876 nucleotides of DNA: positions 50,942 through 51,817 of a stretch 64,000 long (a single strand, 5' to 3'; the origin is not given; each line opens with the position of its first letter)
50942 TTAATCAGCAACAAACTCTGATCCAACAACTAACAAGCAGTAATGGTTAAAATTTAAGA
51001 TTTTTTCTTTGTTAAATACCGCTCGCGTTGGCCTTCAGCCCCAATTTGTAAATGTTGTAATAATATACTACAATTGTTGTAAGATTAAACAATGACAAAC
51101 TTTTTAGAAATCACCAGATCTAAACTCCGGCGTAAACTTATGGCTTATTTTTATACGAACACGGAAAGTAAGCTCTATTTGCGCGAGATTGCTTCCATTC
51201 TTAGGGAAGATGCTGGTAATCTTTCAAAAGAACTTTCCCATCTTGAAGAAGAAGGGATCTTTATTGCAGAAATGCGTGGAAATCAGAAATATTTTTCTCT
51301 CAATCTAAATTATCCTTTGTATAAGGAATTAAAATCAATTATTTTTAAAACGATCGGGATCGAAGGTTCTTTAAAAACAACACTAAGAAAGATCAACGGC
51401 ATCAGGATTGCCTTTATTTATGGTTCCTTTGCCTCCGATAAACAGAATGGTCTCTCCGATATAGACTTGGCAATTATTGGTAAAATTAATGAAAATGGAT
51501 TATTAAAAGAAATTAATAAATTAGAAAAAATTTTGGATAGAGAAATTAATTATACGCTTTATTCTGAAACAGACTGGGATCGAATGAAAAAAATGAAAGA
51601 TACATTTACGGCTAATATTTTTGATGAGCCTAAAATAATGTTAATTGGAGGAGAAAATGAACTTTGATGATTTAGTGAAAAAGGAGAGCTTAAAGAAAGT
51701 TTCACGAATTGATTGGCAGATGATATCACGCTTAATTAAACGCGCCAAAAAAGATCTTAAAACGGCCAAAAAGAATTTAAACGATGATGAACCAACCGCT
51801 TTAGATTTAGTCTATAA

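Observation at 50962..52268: MNT/HEPN toxin-antitoxin-like cassette bracketed by ~48-bp direct repeats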

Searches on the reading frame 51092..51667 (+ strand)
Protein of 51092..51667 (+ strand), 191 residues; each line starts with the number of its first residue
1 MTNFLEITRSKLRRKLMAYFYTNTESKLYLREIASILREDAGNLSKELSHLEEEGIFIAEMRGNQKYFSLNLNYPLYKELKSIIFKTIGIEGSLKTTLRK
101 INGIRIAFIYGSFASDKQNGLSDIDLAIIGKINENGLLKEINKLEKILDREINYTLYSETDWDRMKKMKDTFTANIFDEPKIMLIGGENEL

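Call 7: search_protein_families(library=pfam, proteins=[window:51092-51667:+], max_evalue=0.01)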
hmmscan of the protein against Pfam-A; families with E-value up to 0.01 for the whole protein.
window:51092-51667:+ (191 aa): 2 families
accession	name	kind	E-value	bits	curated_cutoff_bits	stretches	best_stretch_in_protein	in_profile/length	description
PF18765.7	Polbeta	-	2.9e-10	40.6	26.9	1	94-177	3-81/93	Polymerase beta, Nucleotidyltransferase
PF01909.29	NTP_transf_2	-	1.9e-06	28.6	21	1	95-161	5-78/93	Nucleotidyltransferase domain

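Call 8: search_protein_families(library=ncbifam, proteins=[window:51092-51667:+], max_evalue=0.01)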
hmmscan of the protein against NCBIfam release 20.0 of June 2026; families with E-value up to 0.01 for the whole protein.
window:51092-51667:+ (191 aa): 2 families
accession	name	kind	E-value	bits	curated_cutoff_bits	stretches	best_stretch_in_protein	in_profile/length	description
NF047752.1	MntA_antitoxin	equivalog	6e-08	32.5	60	1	100-185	3-82/106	type VII toxin-antitoxin system MntA family adenylyltransferase antitoxin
NF033788.1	HTH_metalloreg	subfamily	0.0026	17.5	55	1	11-71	11-69/77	metalloregulator ArsR/SmtB family transcription factor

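Call 10: find_encoding_contigs(protein=window:51092-51667:+, flank=8000, max_places=10)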
Protein window:51092-51667:+ (191 aa): 24 contigs read that carry it; 2 places shown.
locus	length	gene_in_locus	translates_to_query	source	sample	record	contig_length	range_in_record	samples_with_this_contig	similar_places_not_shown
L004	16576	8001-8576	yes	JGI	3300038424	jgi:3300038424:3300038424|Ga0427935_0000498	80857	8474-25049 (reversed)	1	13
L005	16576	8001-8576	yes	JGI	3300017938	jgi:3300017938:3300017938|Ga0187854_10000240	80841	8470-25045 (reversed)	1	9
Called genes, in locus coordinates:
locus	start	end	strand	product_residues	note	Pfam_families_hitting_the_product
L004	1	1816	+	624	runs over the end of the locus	PF00012:HSP70, PF06723:MreB_Mbl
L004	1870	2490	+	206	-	PF00226:DnaJ, PF01556:DnaJ_C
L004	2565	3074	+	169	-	-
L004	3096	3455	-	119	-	PF01592:NifU_N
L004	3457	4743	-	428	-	PF03952:Enolase_N, PF00113:Enolase_C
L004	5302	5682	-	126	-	-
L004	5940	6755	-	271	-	PF02475:TRM5-TYW2_MTfase (weak), PF05050:Methyltransf_21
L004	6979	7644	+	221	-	PF09335:VTT_dom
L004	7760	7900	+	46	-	-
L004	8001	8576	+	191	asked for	PF01909:NTP_transf_2 (weak), PF18765:Polbeta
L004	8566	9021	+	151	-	PF05168:HEPN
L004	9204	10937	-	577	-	PF00009:GTP_EFTU, PF01926:MMR_HSR1 (faint), PF00025:Arf (faint), PF00071:Ras (faint), PF03144:GTP_EFTU_D2, PF00679:EFG_C, PF06421:LepA_C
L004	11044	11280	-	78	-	PF15919:HicB_lk_antitox (faint), PF01402:RHH_1, PF07878:RHH_5 (weak)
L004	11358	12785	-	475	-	PF01743:PolyA_pol, PF12627:PolyA_pol_RNAbd, PF01966:HD (weak), PF13735:tRNA_NucTran2_2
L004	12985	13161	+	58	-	-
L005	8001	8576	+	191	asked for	PF01909:NTP_transf_2 (weak), PF18765:Polbeta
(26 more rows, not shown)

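Call 24: find_homologous_proteins(query=window:51092-51667:+, max_evalue=1e-10)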
Query window:51092-51667:+ (191 aa): 650 proteins with E <= 1e-10 among 786 candidates; the best 120 are listed.
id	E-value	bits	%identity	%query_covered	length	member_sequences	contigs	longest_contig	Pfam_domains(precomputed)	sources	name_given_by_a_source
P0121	2.7e-106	371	100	92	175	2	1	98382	PF18765.8,PF01909.30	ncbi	ncbi:MAG: nucleotidyltransferase domain-containing protein [Patescibacteria group bacterium]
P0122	7.9e-106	370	91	100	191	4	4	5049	PF18765.8,PF01909.30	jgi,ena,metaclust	metaclust:\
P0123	1.2e-103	363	91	100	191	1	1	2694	PF18765.8,PF01909.30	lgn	-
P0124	3.0e-102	358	88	100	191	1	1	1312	PF18765.8,PF01909.30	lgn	-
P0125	4.0e-102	358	88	100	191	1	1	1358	PF18765.8,PF01909.30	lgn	-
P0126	3.1e-87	309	76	100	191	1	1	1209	PF18765.8,PF01909.30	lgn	-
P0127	2.7e-85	303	75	100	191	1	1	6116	PF18765.8,PF01909.30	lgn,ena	-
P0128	1.5e-83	297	74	100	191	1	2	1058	PF18765.8,PF01909.30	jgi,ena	-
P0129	1.4e-81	291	73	98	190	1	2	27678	PF18765.8,PF01909.30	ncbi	-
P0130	2.7e-80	287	70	99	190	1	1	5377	PF18765.8,PF01909.30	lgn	-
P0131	1.3e-78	281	71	99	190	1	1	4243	PF18765.8,PF01909.30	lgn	-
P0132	9.1e-78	278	71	100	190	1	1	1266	PF18765.8,PF01909.30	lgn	-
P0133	1.0e-75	272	64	100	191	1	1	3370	PF18765.8,PF01909.30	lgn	-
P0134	1.7e-74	268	66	100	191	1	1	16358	PF18765.8,PF01909.30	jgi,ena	-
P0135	9.5e-74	265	65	100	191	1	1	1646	PF18765.8,PF01909.30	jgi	jgi:predicted transcriptional regulator with HTH domain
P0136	1.1e-73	265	67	100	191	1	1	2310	PF18765.8,PF01909.30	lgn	-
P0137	7.5e-71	256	66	100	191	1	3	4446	PF18765.8,PF01909.30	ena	-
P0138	1.2e-66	242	61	100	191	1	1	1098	PF18765.8,PF01909.30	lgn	-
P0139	3.8e-66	241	59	100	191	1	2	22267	PF18765.8,PF01909.30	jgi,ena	-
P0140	4.3e-66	240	60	97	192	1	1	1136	PF18765.8,PF01909.30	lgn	-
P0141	1.9e-65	238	60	100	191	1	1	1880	PF18765.8,PF01909.30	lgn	-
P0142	2.2e-65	238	63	97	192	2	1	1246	PF18765.8,PF01909.30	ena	-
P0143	2.6e-65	238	60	100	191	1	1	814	PF18765.8,PF01909.30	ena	-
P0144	4.1e-65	237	60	100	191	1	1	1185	PF18765.8,PF01909.30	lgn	-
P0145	1.1e-64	236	61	100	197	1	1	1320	PF18765.8,PF01909.30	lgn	-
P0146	1.4e-64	235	58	98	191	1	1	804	PF18765.8,PF01909.30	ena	-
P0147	1.5e-64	235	60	99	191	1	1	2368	PF18765.8,PF01909.30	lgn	-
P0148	3.3e-64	234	59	99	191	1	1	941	PF18765.8,PF01909.30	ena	-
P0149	4.6e-64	234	60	100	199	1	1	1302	PF18765.8,PF01909.30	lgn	-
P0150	4.6e-64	234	59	99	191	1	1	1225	PF18765.8,PF01909.30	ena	-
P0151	6.3e-64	233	60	99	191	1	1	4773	PF18765.8,PF01909.30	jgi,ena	-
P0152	6.3e-64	233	59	100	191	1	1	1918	PF18765.8,PF01909.30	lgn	-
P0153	7.3e-64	233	60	97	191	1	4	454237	PF18765.8,PF01909.30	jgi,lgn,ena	jgi:predicted nucleotidyltransferase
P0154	1.0e-63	233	59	100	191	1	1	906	PF18765.8,PF01909.30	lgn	-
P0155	1.1e-63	233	60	99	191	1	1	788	PF18765.8,PF01909.30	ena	-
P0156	1.1e-63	233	59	99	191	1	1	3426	PF18765.8,PF01909.30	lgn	-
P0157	1.3e-63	232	59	99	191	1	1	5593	PF18765.8,PF01909.30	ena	-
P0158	1.7e-63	232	59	99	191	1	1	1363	PF18765.8,PF01909.30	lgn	-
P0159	2.5e-63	231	61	97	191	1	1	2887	PF18765.8,PF01909.30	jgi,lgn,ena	-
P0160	2.6e-63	231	59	100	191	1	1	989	PF18765.8,PF01909.30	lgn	-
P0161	4.8e-63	230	59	100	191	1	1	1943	PF18765.8,PF01909.30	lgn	-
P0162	5.0e-63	230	58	99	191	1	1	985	PF18765.8,PF01909.30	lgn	-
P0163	5.6e-63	230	58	99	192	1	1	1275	PF18765.8,PF01909.30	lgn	-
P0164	6.7e-63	230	58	98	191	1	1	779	PF18765.8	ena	-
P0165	7.4e-63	230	61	94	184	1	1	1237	PF18765.8,PF01909.30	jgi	jgi:predicted nucleotidyltransferase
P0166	1.1e-62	229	58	99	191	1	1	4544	PF18765.8,PF01909.30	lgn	-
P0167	1.2e-62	229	59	97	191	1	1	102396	PF18765.8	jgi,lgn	jgi:predicted nucleotidyltransferase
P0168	1.5e-62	229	60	97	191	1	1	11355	PF18765.8,PF01909.30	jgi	-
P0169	1.9e-62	228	60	100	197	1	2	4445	PF18765.8,PF01909.30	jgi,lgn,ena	-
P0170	2.1e-62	228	58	100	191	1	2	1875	PF18765.8,PF01909.30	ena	-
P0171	3.4e-62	228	58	99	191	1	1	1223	PF18765.8,PF01909.30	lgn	-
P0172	5.8e-62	227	57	98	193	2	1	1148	PF18765.8,PF01909.30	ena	-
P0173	6.1e-62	227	60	99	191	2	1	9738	PF18765.8,PF01909.30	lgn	-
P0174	7.5e-62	227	57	100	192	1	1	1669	PF18765.8,PF01909.30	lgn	-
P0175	1.1e-61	226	60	97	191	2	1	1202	PF18765.8,PF01909.30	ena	-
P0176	1.1e-61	226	57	100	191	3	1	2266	PF18765.8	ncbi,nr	ncbi:MAG: hypothetical protein NT066_06345 [Candidatus Omnitrophica bacterium]|nr:hypothetical prote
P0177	1.2e-61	226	58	100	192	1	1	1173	PF18765.8,PF01909.30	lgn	-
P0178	1.3e-61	226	57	98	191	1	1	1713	PF18765.8,PF01909.30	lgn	-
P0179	1.9e-61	225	56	97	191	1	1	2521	PF18765.8,PF01909.30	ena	-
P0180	2.1e-61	225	59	97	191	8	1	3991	PF18765.8,PF01909.30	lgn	-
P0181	2.1e-61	225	57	100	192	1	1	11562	PF18765.8,PF01909.30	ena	-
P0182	2.2e-61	225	57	99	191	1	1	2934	PF18765.8,PF01909.30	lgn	-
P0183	2.3e-61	225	59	97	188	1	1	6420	PF18765.8,PF01909.30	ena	-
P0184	3.0e-61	225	58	100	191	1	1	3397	PF18765.8,PF01909.30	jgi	-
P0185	3.0e-61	225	58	97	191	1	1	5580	PF18765.8,PF01909.30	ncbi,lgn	-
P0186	3.2e-61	225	57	100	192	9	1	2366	PF18765.8,PF01909.30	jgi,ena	-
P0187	3.9e-61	224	58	97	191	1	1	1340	PF18765.8,PF01909.30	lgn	-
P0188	5.4e-61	224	59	100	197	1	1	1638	PF18765.8,PF01909.30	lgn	-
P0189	1.1e-60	223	57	100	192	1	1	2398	PF18765.8,PF01909.30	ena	-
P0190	1.5e-60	222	58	97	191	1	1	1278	PF18765.8,PF01909.30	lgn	-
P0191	1.7e-60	222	56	99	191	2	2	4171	PF18765.8,PF01909.30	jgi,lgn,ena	-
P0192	1.9e-60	222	56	97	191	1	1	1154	PF18765.8,PF01909.30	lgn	-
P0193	1.9e-60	222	58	98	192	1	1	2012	PF18765.8,PF01909.30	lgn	-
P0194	2.0e-60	222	57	100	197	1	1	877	PF18765.8,PF01909.30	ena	-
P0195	2.0e-60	222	59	97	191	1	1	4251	PF18765.8,PF01909.30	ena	-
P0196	2.2e-60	222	57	100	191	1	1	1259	PF18765.8,PF01909.30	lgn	-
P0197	2.5e-60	222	58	100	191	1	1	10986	PF18765.8,PF01909.30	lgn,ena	-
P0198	2.5e-60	222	59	97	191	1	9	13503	PF18765.8,PF01909.30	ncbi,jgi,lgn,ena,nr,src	ncbi:MAG TPA: nucleotidyltransferase domain-containing protein [Candidatus Omnitrophota bacterium]|n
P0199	3.1e-60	221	57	96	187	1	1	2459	PF18765.8,PF01909.30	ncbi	-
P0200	3.5e-60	221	57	100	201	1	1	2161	PF18765.8,PF01909.30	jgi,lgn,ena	-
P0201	4.1e-60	221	57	99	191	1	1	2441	PF18765.8,PF01909.30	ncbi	-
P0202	4.2e-60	221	58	99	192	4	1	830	PF18765.8,PF01909.30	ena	-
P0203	5.8e-60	220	57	99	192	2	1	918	PF18765.8,PF01909.30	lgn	-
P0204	7.1e-60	220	59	97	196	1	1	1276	PF18765.8,PF01909.30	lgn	-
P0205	7.8e-60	220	56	100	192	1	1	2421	PF18765.8,PF01909.30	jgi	-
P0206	8.6e-60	220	55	97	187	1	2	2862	PF18765.8,PF01909.30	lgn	-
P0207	8.8e-60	220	54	100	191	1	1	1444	PF18765.8,PF01909.30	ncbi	-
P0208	1.0e-59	220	56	97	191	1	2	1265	PF18765.8,PF01909.30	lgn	-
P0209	1.2e-59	219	58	100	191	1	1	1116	PF18765.8,PF01909.30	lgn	-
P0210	1.3e-59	219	57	99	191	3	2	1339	PF18765.8,PF01909.30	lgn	-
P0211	1.8e-59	219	57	100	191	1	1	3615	PF18765.8,PF01909.30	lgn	-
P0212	2.2e-59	218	55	100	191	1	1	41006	PF18765.8,PF01909.30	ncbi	ncbi:MAG: nucleotidyltransferase domain-containing protein [Candidatus Omnitrophota bacterium]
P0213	2.3e-59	218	59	97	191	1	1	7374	PF18765.8,PF01909.30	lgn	-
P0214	2.4e-59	218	55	100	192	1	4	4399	PF18765.8,PF01909.30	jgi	jgi:predicted nucleotidyltransferase/predicted transcriptional regulator with HTH domain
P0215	2.9e-59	218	57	100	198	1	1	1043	PF18765.8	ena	-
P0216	2.9e-59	218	58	97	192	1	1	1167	PF18765.8,PF01909.30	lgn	-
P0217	3.4e-59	218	58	97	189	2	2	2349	PF18765.8,PF01909.30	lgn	-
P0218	3.5e-59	218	56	97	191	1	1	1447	PF18765.8,PF01909.30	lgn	-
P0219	4.2e-59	218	59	100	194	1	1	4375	PF18765.8,PF01909.30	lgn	-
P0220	4.2e-59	218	57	97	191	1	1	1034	PF18765.8,PF01909.30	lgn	-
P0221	4.6e-59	217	58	97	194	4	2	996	PF18765.8,PF01909.30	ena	-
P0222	4.9e-59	217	59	100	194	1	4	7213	PF18765.8,PF01909.30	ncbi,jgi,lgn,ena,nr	ncbi:MAG: nucleotidyltransferase domain-containing protein [Actinobacteria bacterium]|nr:nucleotidyl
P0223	5.8e-59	217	57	100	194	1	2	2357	PF18765.8,PF01909.30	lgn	-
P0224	5.9e-59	217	52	100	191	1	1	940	PF18765.8,PF01909.30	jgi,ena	-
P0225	5.9e-59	217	58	100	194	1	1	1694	PF18765.8,PF01909.30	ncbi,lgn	ncbi:MAG: nucleotidyltransferase domain-containing protein [Candidatus Hydromicrobium sp.]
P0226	7.7e-59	217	58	100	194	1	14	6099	PF18765.8,PF01909.30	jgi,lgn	jgi:predicted nucleotidyltransferase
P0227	8.2e-59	217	55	100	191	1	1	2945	PF18765.8,PF01909.30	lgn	-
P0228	9.0e-59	217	58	100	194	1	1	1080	PF18765.8,PF01909.30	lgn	-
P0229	9.3e-59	216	57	100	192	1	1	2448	PF18765.8,PF01909.30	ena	-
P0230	1.0e-58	216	58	100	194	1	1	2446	PF18765.8,PF01909.30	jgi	jgi:predicted nucleotidyltransferase/predicted transcriptional regulator with HTH domain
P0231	1.1e-58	216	55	97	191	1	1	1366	PF18765.8,PF01909.30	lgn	-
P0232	1.2e-58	216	53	100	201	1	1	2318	PF18765.8,PF01909.30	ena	-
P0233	1.5e-58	216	57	97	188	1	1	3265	PF18765.8,PF01909.30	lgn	-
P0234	1.8e-58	216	56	100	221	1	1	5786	PF18765.8,PF01909.30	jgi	jgi:predicted nucleotidyltransferase/predicted transcriptional regulator with HTH domain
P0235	1.8e-58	216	58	100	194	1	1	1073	PF18765.8,PF01909.30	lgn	-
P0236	1.8e-58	216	58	100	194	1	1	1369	PF18765.8,PF01909.30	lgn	-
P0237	1.8e-58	216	55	97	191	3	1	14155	PF18765.8,PF01909.30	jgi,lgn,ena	-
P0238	2.1e-58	215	56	100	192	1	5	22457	PF18765.8,PF01909.30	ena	-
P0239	2.1e-58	215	58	100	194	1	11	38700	PF18765.8,PF01909.30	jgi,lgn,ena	jgi:predicted nucleotidyltransferase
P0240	2.1e-58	215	55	100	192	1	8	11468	PF18765.8,PF01909.30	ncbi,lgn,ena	-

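Call 26: find_encoding_contigs(protein=P0122, flank=5000, max_places=6)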
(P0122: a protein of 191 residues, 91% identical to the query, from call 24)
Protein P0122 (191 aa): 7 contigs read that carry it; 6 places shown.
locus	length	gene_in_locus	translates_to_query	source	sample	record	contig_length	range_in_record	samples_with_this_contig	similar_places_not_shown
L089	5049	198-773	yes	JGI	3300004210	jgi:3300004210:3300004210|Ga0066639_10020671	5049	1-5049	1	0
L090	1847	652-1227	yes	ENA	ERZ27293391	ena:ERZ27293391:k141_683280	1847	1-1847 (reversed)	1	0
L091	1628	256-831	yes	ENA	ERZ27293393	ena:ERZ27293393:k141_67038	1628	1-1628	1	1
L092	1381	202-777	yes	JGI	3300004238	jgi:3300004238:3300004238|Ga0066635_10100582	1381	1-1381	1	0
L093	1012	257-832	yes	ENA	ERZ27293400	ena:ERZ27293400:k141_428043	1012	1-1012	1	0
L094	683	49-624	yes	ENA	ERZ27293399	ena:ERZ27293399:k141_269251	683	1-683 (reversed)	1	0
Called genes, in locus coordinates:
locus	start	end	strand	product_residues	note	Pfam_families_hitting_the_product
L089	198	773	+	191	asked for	PF01909:NTP_transf_2 (weak), PF18765:Polbeta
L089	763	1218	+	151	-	PF05168:HEPN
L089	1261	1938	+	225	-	PF20582:UPF0758_N, PF04002:RadC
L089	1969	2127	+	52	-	-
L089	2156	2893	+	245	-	PF12686:DUF3800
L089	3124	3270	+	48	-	-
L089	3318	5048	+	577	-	?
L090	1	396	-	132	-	?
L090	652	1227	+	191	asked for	PF01909:NTP_transf_2 (weak), PF18765:Polbeta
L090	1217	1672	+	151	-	PF05168:HEPN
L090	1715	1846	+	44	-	?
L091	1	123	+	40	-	?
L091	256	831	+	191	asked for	PF01909:NTP_transf_2 (weak), PF18765:Polbeta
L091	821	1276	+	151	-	PF05168:HEPN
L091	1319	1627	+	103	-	?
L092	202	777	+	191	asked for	PF01909:NTP_transf_2 (weak), PF18765:Polbeta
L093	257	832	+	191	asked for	PF01909:NTP_transf_2 (weak), PF18765:Polbeta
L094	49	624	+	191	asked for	PF01909:NTP_transf_2 (weak), PF18765:Polbeta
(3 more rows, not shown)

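Call 27: find_encoding_contigs(protein=P0123, flank=5000, max_places=4)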
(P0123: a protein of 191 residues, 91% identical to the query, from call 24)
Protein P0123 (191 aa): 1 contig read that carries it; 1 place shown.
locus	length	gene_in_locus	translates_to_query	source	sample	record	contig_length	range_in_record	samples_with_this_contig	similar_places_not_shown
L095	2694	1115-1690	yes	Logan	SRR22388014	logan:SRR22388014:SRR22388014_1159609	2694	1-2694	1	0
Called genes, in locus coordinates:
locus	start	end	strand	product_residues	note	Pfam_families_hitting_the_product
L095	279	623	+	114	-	PF01909:NTP_transf_2, PF18765:Polbeta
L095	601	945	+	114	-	PF01934:HepT-like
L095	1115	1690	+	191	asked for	PF01909:NTP_transf_2 (weak), PF18765:Polbeta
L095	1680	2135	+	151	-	PF05168:HEPN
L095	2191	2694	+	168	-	?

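Call 28: find_encoding_contigs(protein=P0127, flank=6000, max_places=4)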
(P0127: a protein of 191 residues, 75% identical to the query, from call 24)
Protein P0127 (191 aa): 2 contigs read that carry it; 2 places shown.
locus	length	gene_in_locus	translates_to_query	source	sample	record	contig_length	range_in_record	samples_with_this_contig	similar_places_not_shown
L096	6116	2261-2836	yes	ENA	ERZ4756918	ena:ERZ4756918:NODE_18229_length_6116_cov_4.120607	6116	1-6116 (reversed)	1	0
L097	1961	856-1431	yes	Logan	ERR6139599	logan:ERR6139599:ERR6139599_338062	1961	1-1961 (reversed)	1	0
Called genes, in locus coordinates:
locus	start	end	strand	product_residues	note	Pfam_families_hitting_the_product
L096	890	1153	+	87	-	-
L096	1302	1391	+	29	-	-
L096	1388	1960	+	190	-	-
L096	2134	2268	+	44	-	-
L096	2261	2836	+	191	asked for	PF01909:NTP_transf_2, PF18765:Polbeta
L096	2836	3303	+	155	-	PF05168:HEPN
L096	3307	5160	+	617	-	PF01555:N6_N4_Mtase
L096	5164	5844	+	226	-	PF01637:ATPase_2 (weak), PF13191:AAA_16 (weak)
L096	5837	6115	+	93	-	?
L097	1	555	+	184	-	?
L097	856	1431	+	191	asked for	PF01909:NTP_transf_2, PF18765:Polbeta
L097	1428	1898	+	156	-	PF05168:HEPN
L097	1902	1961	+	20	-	?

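Call 61: search_solved_structures(query=window:51092-51667:+, max_evalue=1, show_alignments=2)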
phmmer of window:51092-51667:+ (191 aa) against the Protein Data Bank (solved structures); distinct sequences matched with E-value up to 1: 4.
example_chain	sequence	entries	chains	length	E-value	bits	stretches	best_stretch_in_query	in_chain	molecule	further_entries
1ylq_A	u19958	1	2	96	0.015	18.7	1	107-167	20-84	putative nucleotidyltransferase, hypothetical protein AF0614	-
4n6c_A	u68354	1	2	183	0.25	14.7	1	19-101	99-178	uncharacterized protein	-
5c4y_A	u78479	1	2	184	0.3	14.4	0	75-183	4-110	Putative transcription regulator Lmo0852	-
8xeh_E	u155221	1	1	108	0.92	12.9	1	93-148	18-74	MNT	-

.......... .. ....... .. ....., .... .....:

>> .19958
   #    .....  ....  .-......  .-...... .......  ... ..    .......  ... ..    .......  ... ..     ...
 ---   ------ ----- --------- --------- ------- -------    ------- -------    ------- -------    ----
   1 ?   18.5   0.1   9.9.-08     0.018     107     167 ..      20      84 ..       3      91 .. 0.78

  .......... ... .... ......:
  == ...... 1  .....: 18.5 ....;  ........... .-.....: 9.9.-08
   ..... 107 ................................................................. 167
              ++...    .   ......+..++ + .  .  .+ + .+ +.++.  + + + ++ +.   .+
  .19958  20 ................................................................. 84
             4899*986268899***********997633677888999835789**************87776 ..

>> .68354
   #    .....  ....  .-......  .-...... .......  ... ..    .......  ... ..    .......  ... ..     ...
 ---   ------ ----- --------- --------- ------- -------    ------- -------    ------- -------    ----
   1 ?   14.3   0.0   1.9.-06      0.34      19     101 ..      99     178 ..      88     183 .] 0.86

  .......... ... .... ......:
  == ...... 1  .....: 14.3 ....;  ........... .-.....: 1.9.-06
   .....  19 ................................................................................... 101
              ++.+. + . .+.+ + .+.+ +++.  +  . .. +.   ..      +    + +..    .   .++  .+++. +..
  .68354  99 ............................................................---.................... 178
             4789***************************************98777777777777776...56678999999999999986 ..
